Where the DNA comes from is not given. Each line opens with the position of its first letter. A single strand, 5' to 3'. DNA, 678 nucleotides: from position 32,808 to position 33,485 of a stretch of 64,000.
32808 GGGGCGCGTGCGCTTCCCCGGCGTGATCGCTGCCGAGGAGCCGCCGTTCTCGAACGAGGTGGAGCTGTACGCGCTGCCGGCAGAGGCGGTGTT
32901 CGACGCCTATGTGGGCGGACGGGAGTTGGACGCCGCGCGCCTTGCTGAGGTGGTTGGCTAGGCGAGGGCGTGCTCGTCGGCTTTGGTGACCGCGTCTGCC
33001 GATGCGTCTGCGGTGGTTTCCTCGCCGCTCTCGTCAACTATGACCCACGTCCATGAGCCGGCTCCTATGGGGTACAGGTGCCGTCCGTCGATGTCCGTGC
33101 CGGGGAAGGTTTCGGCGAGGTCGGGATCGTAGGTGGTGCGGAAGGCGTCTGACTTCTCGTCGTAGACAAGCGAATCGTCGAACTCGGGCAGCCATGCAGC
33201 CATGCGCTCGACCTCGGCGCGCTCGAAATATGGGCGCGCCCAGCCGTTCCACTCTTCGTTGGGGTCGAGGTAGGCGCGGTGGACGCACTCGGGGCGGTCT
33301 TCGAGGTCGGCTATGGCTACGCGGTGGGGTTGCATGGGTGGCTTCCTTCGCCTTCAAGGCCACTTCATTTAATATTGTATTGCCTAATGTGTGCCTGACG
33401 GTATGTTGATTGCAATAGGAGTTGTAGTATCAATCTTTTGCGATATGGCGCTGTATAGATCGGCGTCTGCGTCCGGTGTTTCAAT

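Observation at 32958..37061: AAA-ATPase plus S8 subtilase plus small ORF operon (IetAS-like candidate defense module)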

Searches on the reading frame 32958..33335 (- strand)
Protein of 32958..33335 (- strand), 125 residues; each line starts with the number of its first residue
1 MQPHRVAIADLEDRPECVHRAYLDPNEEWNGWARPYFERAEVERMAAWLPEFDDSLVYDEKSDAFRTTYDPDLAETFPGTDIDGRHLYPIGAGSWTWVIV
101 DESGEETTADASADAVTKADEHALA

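Call 7: search_protein_families(library=padloc, proteins=[window:32958-33335:-], max_evalue=0.01)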
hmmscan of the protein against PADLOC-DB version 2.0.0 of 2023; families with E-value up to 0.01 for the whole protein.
window:32958-33335:- (125 aa): 0 families

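Call 8: search_protein_families(library=pfam, proteins=[window:32958-33335:-], max_evalue=0.01)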
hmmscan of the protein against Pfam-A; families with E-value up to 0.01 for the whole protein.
window:32958-33335:- (125 aa): 0 families

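Call 18: find_homologous_proteins(query=window:32958-33335:-, max_evalue=0.001)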
Query window:32958-33335:- (125 aa): 57 proteins with E <= 0.001 among 68 candidates.
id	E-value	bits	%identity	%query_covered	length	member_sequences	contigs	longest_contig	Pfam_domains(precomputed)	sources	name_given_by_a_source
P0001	3.4e-75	268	95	100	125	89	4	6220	-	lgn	-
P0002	1.1e-72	260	94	100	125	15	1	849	-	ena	-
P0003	5.0e-68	245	88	100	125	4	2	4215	-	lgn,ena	-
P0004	2.3e-66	240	86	99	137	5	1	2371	-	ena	-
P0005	1.1e-65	238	83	100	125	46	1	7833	-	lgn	-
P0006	9.4e-51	189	79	82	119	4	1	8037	-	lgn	-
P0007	1.2e-48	182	75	85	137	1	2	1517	-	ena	-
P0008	3.8e-48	181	68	96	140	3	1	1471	-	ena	-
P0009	1.3e-47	179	73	82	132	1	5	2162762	-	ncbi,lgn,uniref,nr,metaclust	ncbi:hypothetical protein HMPREF1008_00889 [Olsenella sp. oral taxon 809 str. F0356]|uniref:hypothet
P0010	3.2e-47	178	68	93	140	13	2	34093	-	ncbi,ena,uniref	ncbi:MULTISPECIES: hypothetical protein [unclassified Collinsella]|uniref:hypothetical protein n=1 T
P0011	6.1e-47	177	68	93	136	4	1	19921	-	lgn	-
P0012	7.0e-47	177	77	78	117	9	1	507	-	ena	-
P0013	2.7e-46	175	74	82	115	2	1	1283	-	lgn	-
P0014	6.8e-46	174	75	82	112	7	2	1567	-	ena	-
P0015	8.9e-46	173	74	78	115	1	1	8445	-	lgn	-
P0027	3.2e-43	165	68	89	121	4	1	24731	-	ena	-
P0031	7.0e-42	161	73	78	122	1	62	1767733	-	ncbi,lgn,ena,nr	ncbi:MAG: hypothetical protein QM302_07360 [Acidobacteriota bacterium]|nr:hypothetical protein [Acid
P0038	6.4e-35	138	63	75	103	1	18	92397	-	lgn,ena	-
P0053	3.3e-16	78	47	75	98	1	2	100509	-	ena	-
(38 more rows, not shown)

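Call 19: find_encoding_contigs(protein=P0009, flank=8000, max_places=3)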
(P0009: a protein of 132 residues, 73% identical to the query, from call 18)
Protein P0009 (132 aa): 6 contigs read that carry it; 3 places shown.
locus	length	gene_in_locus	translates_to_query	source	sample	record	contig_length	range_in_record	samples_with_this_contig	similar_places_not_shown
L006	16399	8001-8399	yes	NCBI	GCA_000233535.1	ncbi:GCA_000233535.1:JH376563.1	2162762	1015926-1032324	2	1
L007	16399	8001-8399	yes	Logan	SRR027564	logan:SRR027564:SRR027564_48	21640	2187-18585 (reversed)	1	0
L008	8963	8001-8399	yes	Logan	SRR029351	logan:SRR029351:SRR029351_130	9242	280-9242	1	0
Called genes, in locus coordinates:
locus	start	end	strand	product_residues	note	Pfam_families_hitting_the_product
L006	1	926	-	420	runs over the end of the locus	PF26674:Prophage_tail_N2 (weak), PF06605:Prophage_tail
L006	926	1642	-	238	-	PF22768:SPP1_Dit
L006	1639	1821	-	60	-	-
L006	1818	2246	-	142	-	-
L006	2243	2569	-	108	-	PF10665:Minor_capsid_1 (weak)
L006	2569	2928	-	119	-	-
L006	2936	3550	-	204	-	-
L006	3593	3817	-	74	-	-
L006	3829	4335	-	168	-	PF06810:Phage_scaffold (weak)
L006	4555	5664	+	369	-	PF00004:AAA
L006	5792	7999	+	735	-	PF00082:Peptidase_S8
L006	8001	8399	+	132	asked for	-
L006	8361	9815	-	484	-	PF09563:RE_LlaJI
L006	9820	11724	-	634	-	PF07728:AAA_5 (weak)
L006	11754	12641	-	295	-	PF00145:DNA_methylase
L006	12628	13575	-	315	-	PF00145:DNA_methylase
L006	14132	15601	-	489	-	PF05133:SPP1_portal (faint)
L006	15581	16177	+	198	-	-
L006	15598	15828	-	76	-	-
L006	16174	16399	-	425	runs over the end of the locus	PF04466:Terminase_3, PF17288:Terminase_3C (faint)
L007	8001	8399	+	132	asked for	-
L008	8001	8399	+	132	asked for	-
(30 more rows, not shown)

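Call 20: find_encoding_contigs(protein=P0053, flank=8000, max_places=3)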
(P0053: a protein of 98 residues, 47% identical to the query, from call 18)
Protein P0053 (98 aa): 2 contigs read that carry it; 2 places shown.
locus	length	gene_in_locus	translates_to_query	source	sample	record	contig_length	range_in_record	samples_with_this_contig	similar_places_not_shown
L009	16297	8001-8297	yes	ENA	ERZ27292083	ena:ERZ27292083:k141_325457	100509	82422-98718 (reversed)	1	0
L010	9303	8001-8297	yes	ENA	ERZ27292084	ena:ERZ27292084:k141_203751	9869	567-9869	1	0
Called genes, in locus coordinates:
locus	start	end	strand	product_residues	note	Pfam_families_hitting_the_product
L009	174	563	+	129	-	-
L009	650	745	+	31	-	-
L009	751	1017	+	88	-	-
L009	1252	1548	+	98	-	-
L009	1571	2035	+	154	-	-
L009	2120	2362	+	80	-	-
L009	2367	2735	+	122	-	-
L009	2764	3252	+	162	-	-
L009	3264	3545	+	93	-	-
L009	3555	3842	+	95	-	-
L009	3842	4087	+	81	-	-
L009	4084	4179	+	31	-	-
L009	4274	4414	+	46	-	-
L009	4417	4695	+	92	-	-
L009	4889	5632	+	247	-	-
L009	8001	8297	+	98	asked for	-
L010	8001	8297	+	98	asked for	-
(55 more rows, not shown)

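Call 21: find_encoding_contigs(protein=P0031, flank=8000, max_places=4)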
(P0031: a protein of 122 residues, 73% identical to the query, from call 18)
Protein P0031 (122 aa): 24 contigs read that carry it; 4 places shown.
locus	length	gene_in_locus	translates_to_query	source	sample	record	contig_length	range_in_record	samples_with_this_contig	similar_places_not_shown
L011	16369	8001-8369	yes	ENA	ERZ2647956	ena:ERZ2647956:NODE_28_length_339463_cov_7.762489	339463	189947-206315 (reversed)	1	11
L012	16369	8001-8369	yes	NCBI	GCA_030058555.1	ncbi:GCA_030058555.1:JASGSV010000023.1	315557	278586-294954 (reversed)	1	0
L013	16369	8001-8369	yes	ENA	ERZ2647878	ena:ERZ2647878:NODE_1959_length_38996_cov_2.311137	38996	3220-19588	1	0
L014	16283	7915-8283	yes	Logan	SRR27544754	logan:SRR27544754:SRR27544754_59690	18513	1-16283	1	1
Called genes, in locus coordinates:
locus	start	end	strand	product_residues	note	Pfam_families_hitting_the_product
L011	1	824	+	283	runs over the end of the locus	PF00248:Aldo_ket_red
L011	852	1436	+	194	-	PF01613:Flavin_Reduct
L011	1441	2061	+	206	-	PF02525:Flavodoxin_2 (weak), PF03358:FMN_red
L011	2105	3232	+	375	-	PF12682:Flavodoxin_4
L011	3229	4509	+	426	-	-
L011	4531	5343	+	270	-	PF26915:Phage_P4_cII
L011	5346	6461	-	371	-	-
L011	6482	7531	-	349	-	PF06114:Peptidase_M78 (faint), PF12844:HTH_19 (weak), PF13443:HTH_26 (faint), PF01381:HTH_3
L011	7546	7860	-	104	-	-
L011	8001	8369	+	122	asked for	-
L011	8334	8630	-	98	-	-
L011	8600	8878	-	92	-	-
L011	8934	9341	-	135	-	-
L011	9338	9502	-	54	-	-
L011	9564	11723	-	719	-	PF09250:Prim-Pol, PF05272:VapE-like_dom, PF19263:DUF5906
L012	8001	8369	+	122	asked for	-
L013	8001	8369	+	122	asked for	-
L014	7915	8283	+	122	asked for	-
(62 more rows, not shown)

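Call 23: search_protein_families(library=phrogs, proteins=[window:32958-33335:-], max_evalue=0.01)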
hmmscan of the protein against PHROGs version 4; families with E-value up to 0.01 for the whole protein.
window:32958-33335:- (125 aa): 1 family
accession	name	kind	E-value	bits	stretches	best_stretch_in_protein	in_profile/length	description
phrog_9945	-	unknown function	1.2e-42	145.9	1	1-124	1-135/136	-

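Call 25: search_dna_similar(query=window:32958-33335:-, collection=phages, mode=protein, max_evalue=0.001, max_rows=40)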
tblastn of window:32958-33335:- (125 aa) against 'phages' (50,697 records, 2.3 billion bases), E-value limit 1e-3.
Records with a match: 1; places in all: 1; records where one place covers at least 80% of the query: 0.
Best place of each record, by identity: <60% 1.
By first word of the organism name: Bacillus 1.
By host as written in the record: Bacillus cereus 1.
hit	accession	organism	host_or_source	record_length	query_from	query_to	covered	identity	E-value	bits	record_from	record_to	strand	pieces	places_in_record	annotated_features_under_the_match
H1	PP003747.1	Bacillus phage Z3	Bacillus cereus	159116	29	102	59%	33.3%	1e-4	46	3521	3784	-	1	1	hypothetical protein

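Call 33: find_related_loci(query=A2, collection=viral_contigs, flank=8000)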
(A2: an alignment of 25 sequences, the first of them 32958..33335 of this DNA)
Query A2 (125 aa) in viral_contigs; peptide patterns used: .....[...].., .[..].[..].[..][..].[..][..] (x = any residue, [..] = any of these).
31 stretches matched a pattern; 6 encode a relative of the query (tblastn E <= 1e-3); 6 distinct loci.
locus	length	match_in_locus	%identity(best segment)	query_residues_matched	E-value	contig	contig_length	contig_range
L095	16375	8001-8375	95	1-125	1e-77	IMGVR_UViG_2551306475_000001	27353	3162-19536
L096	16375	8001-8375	91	1-125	1e-67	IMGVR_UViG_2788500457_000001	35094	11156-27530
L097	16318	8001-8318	75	4-109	1e-52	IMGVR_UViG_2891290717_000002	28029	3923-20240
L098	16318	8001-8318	71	4-109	2e-50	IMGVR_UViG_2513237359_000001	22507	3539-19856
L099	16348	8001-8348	66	1-115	6e-40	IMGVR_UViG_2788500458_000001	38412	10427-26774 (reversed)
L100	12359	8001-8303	34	26-108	3e-9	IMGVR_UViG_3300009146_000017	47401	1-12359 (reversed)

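Call 34: find_related_loci(query=A2, collection=metagenome_contigs, flank=8000)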
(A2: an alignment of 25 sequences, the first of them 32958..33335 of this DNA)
Query A2 (125 aa) in metagenome_contigs; peptide patterns used: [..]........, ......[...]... (x = any residue, [..] = any of these).
67 stretches matched a pattern; 11 encode a relative of the query (tblastn E <= 1e-3); 11 distinct loci.
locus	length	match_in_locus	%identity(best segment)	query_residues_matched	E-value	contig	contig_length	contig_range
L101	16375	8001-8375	99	1-125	4e-82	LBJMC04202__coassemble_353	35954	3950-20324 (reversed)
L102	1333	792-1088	69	4-102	5e-44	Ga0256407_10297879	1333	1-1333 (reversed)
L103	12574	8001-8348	66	1-115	5e-40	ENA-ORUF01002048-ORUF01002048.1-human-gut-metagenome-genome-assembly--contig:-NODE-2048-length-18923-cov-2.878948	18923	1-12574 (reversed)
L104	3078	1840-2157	58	4-109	7e-40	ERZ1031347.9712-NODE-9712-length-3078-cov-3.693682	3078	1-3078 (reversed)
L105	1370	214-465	61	19-102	7e-32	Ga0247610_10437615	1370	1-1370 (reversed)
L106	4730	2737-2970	44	21-97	4e-16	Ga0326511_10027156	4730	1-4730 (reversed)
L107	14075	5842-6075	43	21-97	2e-15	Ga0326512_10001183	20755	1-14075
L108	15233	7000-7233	43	21-97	3e-15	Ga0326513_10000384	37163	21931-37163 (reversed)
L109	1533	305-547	49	21-98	9e-15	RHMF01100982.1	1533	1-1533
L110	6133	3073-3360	35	16-108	1e-11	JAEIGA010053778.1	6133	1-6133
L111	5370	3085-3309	37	29-97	1e-11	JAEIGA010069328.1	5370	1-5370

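Call 41: search_protein_families(library=padloc, proteins=[L006:4555-5664:+, L006:5792-7999:+, L095:5413-5961:+, L095:5963-6244:+, L095:6168-7961:+, L096:4391-5602:+, L099:4540-6630:-, L099:6637-7962:-], max_evalue=0.00001)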
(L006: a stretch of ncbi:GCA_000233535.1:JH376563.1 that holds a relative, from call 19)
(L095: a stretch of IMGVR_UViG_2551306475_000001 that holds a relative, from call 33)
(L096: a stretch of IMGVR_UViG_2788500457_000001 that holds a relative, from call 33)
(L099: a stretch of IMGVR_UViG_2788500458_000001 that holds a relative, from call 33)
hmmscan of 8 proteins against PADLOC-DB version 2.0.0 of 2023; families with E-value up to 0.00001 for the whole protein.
L006:4555-5664:+ (369 aa): 7 families
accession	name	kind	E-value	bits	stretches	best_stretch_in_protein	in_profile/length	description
PDLC02196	IetA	-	1.7e-90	302.2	1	4-364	4-371/374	-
PDLC02195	IetA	-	3.1e-78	261.8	1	62-365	78-392/395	-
PDLC04232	IetA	-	3.8e-63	211.9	1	3-320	3-317/330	-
PDLC04231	IetA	-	6.4e-41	138.9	1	4-259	4-258/262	-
PDLC00914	TRIP13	-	3.9e-11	40.9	1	121-263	74-233/302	TRIP13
PDLC00915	TRIP13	-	2.3e-10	38.4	1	121-260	66-223/302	TRIP13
PDLC03838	DolB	-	1.2e-06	26.1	0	120-188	168-241/375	-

L006:5792-7999:+ (735 aa): 8 families
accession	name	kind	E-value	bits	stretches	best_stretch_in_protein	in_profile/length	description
PDLC02197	IetS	-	6.6e-44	148.3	1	184-580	203-622/749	-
PDLC02201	IetS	-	3.4e-33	112.9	1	178-586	195-619/781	-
PDLC02202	IetS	-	3.5e-24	83.1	1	229-540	292-603/780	-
PDLC02199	IetS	-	8.3e-19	65.2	1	392-579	487-690/826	-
PDLC02200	IetS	-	5.1e-18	62.6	1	174-585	204-644/780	-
PDLC02198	IetS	-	5e-09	32.7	0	140-383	159-398/795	-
PDLC04233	IetS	-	7.2e-08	29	0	188-294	254-362/855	-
PDLC03014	subtilase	-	1.1e-06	26.4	1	176-513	119-389/391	-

L095:5413-5961:+ (182 aa): 0 families

L095:5963-6244:+ (93 aa): 0 families

L095:6168-7961:+ (597 aa): 2 families
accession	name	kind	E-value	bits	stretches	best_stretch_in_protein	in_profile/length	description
PDLC04774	PDC-M68B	-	2.1e-26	90.6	1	23-561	11-554/581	-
PDLC03859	LmuB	-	6.5e-13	46.7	1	8-533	3-563/611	-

L096:4391-5602:+ (403 aa): 6 families
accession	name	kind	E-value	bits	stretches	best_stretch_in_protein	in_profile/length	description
PDLC02196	IetA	-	8.2e-122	405.2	1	41-398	3-370/374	-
PDLC02195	IetA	-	2.1e-94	315.1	1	43-390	5-382/395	-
PDLC04232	IetA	-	4.4e-68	228.1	1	43-329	5-290/330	-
PDLC04231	IetA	-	2.7e-44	149.9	1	78-299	40-259/262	-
PDLC00915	TRIP13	-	1.4e-13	49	1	146-292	57-216/302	TRIP13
PDLC00914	TRIP13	-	8.3e-13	46.4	1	154-297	68-228/302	TRIP13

L099:4540-6630:- (696 aa): 2 families
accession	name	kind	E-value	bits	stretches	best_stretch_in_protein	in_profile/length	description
PDLC03419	REase_II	-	9.1e-41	138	1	24-617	14-594/695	Type II restriction enzyme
PDLC03485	REase_II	-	6.7e-37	125.2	1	23-385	14-353/611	Type II restriction enzyme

L099:6637-7962:- (441 aa): 57 families (the best 25 are shown)
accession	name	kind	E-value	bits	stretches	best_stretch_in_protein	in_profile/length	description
PDLC02651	DrmMII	-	1.3e-92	308.6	1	99-437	3-355/371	DrmMII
PDLC03378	MTase_II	-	9.5e-88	292.8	1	101-438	5-329/344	Type II methyltransferase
PDLC00033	DruM2|DruM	-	2e-78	262.3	1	88-435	11-360/368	DNA cytosine methylase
PDLC03234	MTase_II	-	1.1e-68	230.3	1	101-438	7-365/375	Type II methyltransferase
PDLC03326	MTase_II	-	6.1e-59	198.2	2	101-300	7-222/412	Type II methyltransferase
PDLC03237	MTase_II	-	7.4e-52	174.4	2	101-276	796-979/1036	Type II methyltransferase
PDLC03272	MTase_II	-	6.9e-47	158.5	1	84-438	60-389/407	Type II methyltransferase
PDLC00026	DruM2|DruM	-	1e-40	138.3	1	100-439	6-318/336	DNA cytosine methylase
PDLC02648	DrmMII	-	3.1e-34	116.6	2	96-277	19-237/468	DrmMII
PDLC02649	DrmMII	-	1e-33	115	2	154-299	100-254/422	DrmMII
PDLC03307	MTase_II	-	1.6e-33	114.5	3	101-239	3-132/382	Type II methyltransferase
PDLC03368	MTase_II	-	3.1e-33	112.9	1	97-428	82-418/427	Type II methyltransferase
PDLC02650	DrmMII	-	4.9e-33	112.7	2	231-435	208-414/435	DrmMII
PDLC03279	MTase_II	-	1.6e-32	110.6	2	102-292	6-197/587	Type II methyltransferase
PDLC03270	MTase_II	-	4.3e-32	109.4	1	101-291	3-190/309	Type II methyltransferase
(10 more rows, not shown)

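Call 47: search_protein_families(library=pfam, proteins=[L095:5413-5961:+, L095:6168-7961:+], max_evalue=0.01)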
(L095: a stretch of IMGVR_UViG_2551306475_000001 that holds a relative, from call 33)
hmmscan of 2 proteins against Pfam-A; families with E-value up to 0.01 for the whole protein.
L095:5413-5961:+ (182 aa): 0 families

L095:6168-7961:+ (597 aa): 1 family
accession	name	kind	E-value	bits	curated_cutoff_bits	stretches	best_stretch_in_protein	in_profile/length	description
PF10088.15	DUF2326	-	4.3e-15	56.1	28.7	1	472-576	24-138/141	Uncharacterised protein conserved in bacteria (DUF2326)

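Call 54: predict_structure(alignment_id=A2)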
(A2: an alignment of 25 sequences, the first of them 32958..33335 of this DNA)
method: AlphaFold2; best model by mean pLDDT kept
length: 125 residues; sequences in the alignment: 25
mean_pLDDT: 82.6   pTM: 0.72
mean pLDDT of the five models: 82.6, 82.3, 81.1, 80.6, 79.5
residues with pLDDT >= 90: 78; 70-90: 23; 50-70: 1; < 50: 23
segments of 3 or more residues with pLDDT < 50: 103-125
pLDDT, mean of each block of 10 residues (from residue 1): 94 94 86 93 94 93 93 91 95 90 45 42 45
secondary structure, 60 per line:
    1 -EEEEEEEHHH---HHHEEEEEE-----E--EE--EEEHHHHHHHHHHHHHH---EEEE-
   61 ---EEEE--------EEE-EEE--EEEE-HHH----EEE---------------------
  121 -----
elements in order: E2-8 E18-23 E36-38 H39-52 E56-59 E64-67 E76-78 E80-82 E85-88 E97-99

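Call 62: fold_search(model_id=the predicted structure, library=viral)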
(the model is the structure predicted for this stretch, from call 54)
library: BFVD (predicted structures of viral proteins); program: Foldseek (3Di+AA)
matches with E <= 10: 459; with E <= 0.001: 3
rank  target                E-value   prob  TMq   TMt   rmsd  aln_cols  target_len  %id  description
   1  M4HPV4                1.3e-06  1.00  0.68  0.50   2.6       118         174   24  Uncharacterized protein [Bacillus phage vB_BceM_Bc431v3]
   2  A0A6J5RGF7            6.1e-05  1.00  0.65  0.60   5.2       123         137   20  Uncharacterized protein [uncultured Caudovirales phage]
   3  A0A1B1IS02            4.5e-04  1.00  0.55  0.62   3.2       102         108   24  (no name in the UniProt tables at hand)
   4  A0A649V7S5            3.0e-03  1.00  0.54  0.66   3.9       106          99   24  (no name in the UniProt tables at hand)
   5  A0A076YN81            4.7e-02  0.99  0.49  0.54   4.3       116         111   14  (no name in the UniProt tables at hand)
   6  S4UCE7                1.7e-01  0.13  0.16  0.08  18.3       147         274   14  LPXTG cell wall anchor domain containing protein [Listeria phage LP-110]
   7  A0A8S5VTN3            3.7e-01  0.38  0.32  0.04  18.4       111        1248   12  Uncharacterized protein [Ackermannviridae sp.]
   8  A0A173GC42            3.7e-01  0.06  0.15  0.13  12.9       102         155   13  Uncharacterized protein [Bacillus phage SalinJah]
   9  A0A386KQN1            4.1e-01  0.38  0.32  0.27   6.5        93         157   13  Uncharacterized protein [Microbacterium phage ValentiniPuff]
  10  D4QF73                5.5e-01  0.11  0.24  0.17  10.6       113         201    8  Minor virion protein [Aeropyrum pernix bacilliform virus 1 (isolate -/Japan/Tanaka/2005)]
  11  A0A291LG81            5.8e-01  0.15  0.24  0.16  20.9       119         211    6  CapR homology domain-containing protein [Aeromonas phage AS-sw]
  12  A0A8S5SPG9            6.5e-01  0.18  0.27  0.12   9.1       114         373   11  Copper amine oxidase [Phage sp. ctPjm15]
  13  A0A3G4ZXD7            6.5e-01  0.15  0.24  0.06  11.3       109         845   11  Uncharacterized protein [Faunusvirus sp.]
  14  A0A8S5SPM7            6.9e-01  0.25  0.27  0.14   4.9        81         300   10  Copper amine oxidase [Phage sp. ctPjm15]
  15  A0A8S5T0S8            7.7e-01  0.33  0.26  0.34  11.0        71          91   18  Uncharacterized protein [Siphoviridae sp. ctiJm4]
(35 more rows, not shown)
